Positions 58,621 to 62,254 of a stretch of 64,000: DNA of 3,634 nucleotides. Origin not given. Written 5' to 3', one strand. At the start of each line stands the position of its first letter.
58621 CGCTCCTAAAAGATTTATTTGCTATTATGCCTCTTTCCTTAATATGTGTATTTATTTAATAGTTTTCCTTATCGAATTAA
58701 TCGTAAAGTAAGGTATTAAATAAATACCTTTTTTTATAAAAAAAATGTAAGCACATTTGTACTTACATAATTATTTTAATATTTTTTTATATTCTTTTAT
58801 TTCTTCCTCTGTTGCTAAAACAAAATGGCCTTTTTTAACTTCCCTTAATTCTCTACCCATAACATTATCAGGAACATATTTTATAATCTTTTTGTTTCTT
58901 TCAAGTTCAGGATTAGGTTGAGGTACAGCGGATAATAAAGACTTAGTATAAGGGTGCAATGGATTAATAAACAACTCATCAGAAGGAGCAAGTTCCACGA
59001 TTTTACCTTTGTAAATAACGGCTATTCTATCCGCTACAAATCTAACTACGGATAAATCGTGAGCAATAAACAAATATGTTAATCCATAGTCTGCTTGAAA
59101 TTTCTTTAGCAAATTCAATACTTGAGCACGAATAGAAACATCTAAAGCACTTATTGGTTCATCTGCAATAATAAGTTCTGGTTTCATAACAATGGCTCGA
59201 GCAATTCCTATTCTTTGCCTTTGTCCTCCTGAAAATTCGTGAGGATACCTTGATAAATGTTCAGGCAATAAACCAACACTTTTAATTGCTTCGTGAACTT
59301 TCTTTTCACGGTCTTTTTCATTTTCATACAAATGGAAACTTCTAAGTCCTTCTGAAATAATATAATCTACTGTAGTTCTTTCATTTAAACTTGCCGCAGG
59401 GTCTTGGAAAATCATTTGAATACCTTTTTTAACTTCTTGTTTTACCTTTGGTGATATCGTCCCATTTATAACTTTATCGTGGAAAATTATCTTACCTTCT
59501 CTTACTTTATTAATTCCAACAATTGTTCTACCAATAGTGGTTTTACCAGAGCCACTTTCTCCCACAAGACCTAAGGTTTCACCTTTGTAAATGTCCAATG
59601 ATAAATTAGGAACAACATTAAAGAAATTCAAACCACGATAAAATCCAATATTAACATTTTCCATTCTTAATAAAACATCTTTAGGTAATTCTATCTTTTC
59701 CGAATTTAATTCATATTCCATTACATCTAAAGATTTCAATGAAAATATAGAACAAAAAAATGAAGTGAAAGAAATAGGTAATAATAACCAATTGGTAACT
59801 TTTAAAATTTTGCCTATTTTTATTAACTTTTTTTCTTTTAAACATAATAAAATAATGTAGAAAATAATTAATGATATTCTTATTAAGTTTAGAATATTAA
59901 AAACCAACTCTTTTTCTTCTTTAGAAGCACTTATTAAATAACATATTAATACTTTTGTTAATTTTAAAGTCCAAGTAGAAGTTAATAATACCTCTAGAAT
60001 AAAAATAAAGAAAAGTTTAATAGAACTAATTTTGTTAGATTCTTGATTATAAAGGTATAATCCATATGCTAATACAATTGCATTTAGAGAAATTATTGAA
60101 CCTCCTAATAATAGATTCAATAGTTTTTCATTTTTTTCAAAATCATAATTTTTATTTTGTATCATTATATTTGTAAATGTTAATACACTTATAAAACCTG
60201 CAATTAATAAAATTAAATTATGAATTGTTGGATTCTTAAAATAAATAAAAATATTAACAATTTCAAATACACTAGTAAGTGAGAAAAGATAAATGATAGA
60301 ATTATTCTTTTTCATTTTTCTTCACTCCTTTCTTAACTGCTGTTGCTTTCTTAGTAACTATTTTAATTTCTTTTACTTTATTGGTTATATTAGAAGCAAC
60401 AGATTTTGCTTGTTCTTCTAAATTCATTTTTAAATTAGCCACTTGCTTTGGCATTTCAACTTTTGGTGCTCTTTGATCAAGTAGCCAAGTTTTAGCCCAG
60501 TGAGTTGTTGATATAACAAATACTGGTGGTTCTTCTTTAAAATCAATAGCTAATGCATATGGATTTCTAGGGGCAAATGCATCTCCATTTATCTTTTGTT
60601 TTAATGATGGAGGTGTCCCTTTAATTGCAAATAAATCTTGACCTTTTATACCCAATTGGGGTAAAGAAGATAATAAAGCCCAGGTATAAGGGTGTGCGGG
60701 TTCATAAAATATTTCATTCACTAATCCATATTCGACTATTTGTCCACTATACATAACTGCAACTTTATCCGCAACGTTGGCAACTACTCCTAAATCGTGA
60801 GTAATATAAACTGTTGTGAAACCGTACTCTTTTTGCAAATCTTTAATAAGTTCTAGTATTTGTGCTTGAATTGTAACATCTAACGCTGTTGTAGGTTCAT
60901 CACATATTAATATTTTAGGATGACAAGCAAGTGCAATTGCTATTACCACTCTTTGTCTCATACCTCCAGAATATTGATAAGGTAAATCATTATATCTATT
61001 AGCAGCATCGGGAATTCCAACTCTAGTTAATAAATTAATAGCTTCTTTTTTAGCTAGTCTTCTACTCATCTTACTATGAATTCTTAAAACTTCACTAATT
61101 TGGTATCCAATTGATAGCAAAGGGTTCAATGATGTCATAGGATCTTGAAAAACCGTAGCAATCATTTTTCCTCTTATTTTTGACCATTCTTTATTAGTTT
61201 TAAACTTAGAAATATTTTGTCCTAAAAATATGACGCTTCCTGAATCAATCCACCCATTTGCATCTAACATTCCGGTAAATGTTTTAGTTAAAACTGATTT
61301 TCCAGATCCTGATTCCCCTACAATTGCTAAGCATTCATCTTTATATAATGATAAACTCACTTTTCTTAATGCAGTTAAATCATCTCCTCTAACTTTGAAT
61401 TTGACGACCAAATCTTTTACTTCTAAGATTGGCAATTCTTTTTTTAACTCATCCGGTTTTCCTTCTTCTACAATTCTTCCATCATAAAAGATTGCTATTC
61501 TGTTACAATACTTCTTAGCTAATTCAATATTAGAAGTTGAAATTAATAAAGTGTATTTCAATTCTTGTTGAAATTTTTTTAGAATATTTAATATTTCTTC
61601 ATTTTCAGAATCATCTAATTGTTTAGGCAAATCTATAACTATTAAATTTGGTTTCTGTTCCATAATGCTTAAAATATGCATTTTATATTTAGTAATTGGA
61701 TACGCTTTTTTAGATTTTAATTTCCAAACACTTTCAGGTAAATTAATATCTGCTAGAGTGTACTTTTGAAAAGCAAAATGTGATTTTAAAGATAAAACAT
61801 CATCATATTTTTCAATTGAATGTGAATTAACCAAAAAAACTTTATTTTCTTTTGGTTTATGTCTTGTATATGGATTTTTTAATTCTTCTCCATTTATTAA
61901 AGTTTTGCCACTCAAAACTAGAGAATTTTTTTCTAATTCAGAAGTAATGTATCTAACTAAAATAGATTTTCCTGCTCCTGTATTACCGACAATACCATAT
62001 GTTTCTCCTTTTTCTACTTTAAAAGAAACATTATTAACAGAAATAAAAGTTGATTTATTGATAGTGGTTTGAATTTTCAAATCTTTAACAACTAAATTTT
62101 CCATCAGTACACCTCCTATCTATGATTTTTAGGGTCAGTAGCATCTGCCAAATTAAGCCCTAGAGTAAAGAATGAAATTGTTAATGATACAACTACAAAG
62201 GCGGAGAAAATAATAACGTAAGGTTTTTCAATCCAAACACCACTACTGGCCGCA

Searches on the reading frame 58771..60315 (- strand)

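Call 59: search_protein_families(library=ncbifam, proteins=[window:58771-60315:-], max_evalue=0.00001)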
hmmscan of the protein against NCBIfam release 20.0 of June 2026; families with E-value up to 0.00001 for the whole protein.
window:58771-60315:- (514 aa): 182 families (the best 25 are shown)
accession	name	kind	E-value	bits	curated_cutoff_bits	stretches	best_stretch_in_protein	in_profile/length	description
NF043078.1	MMSYN1_0168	equivalog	2.4e-135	452.7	800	3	340-510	473-649/649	oligopeptide ABC transporter ATP-binding protein OppF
NF011659.0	PRK15079.1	equivalog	9.1e-95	317.2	540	1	224-477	29-281/334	murein tripeptide/oligopeptide ABC transporter ATP binding protein OppF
NF007613.0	PRK10261.1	equivalog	8.2e-85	285.5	1077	1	234-500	339-612/623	glutathione ABC transporter ATP-binding protein GsiA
NF008453.0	PRK11308.1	subfamily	1e-83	281.4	408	1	212-476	15-277/334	dipeptide ABC transporter ATP-binding protein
NF043071.1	DppF_dipep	equivalog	2.4e-72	244.1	660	1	217-475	21-277/331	dipeptide ABC transporter ATP-binding subunit DppF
NF011713.0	PRK15134.1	equivalog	1.5e-69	235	834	1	227-462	294-527/529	microcin C ABC transporter ATP-binding protein YejF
TIGR02769.1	nickel_nikE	equivalog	2.3e-65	220.7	332.55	1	231-470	23-259/265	nickel import ATP-binding protein NikE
NF043079.1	MMSYN1_0167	equivalog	2.5e-62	211.4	740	2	296-466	305-476/561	oligopeptide ABC transporter ATP-binding protein OppD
NF007739.0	PRK10419.1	subfamily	2.4e-59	201.1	354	1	230-474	23-264/268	nickel ABC transporter ATP-binding protein NikE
NF008246.0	PRK11022.1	equivalog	2.6e-54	184.5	541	1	215-482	3-275/326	dipeptide ABC transporter ATP-binding protein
NF047576.1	opine_ATP_CntF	equivalog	4.5e-53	180.2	385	1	233-463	18-252/264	staphylopine uptake ABC transporter ATP-binding protein CntF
NF011692.0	PRK15112.1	equivalog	1.2e-52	179.2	452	1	224-462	20-252/269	putrescine export ABC transporter ATP-binding protein SapF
NF047578.1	opine_ATP_CntD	equivalog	1.3e-52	178.6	380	1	233-463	18-252/266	staphylopine uptake ABC transporter ATP-binding protein CntD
TIGR02770.1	nickel_nikD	equivalog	4.2e-52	176.8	318.7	1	235-463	2-228/230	nickel import ATP-binding protein NikD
NF007010.1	PRK09473.1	subfamily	4.3e-52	176.8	575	1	216-477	2-267/318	oligopeptide ABC transporter ATP-binding protein OppD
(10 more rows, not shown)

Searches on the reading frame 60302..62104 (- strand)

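Call 59: search_protein_families(library=ncbifam, proteins=[window:60302-62104:-], max_evalue=0.00001)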
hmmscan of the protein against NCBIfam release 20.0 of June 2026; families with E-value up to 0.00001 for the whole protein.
window:60302-62104:- (600 aa): 186 families (the best 25 are shown)
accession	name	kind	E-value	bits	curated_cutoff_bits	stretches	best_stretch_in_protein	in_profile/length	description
NF043079.1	MMSYN1_0167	equivalog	2.3e-210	700.1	740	4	298-566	291-559/561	oligopeptide ABC transporter ATP-binding protein OppD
NF007010.1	PRK09473.1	subfamily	5e-114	380.3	575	2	226-529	1-301/318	oligopeptide ABC transporter ATP-binding protein OppD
NF008246.0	PRK11022.1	equivalog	1.7e-105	352.7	541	2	226-532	3-308/326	dipeptide ABC transporter ATP-binding protein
NF007613.0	PRK10261.1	equivalog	6.8e-98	328.7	1077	2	224-491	10-283/623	glutathione ABC transporter ATP-binding protein GsiA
NF011713.0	PRK15134.1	equivalog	5.4e-94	315.7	834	2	225-483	4-262/529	microcin C ABC transporter ATP-binding protein YejF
TIGR02770.1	nickel_nikD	equivalog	3.5e-87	291.6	318.7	2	247-479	3-227/230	nickel import ATP-binding protein NikD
NF047576.1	opine_ATP_CntF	equivalog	7.5e-86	287.6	385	2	226-483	2-255/264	staphylopine uptake ABC transporter ATP-binding protein CntF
NF008453.0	PRK11308.1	subfamily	2.6e-84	283.3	408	2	241-527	33-312/334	dipeptide ABC transporter ATP-binding protein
NF011659.0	PRK15079.1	equivalog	2.9e-84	282.7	540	3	226-483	11-270/334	murein tripeptide/oligopeptide ABC transporter ATP binding protein OppF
NF047578.1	opine_ATP_CntD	equivalog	3.2e-84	282.3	380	2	226-484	2-256/266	staphylopine uptake ABC transporter ATP-binding protein CntD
NF043078.1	MMSYN1_0168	equivalog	2.2e-78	264.5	800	4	352-483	470-599/649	oligopeptide ABC transporter ATP-binding protein OppF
NF043071.1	DppF_dipep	equivalog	4.6e-71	239.9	660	1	242-513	35-299/331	dipeptide ABC transporter ATP-binding subunit DppF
NF011674.0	PRK15093.1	equivalog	3.2e-70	236.9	627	1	224-518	1-302/330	putrescine export ABC transporter ATP-binding protein SapD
TIGR02769.1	nickel_nikE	equivalog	4.4e-65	219.8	332.55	2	242-466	23-239/265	nickel import ATP-binding protein NikE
TIGR04521.1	ECF_ATPase_2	equivalog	3.1e-63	213.5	330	3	242-469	17-236/279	energy-coupling factor transporter ATPase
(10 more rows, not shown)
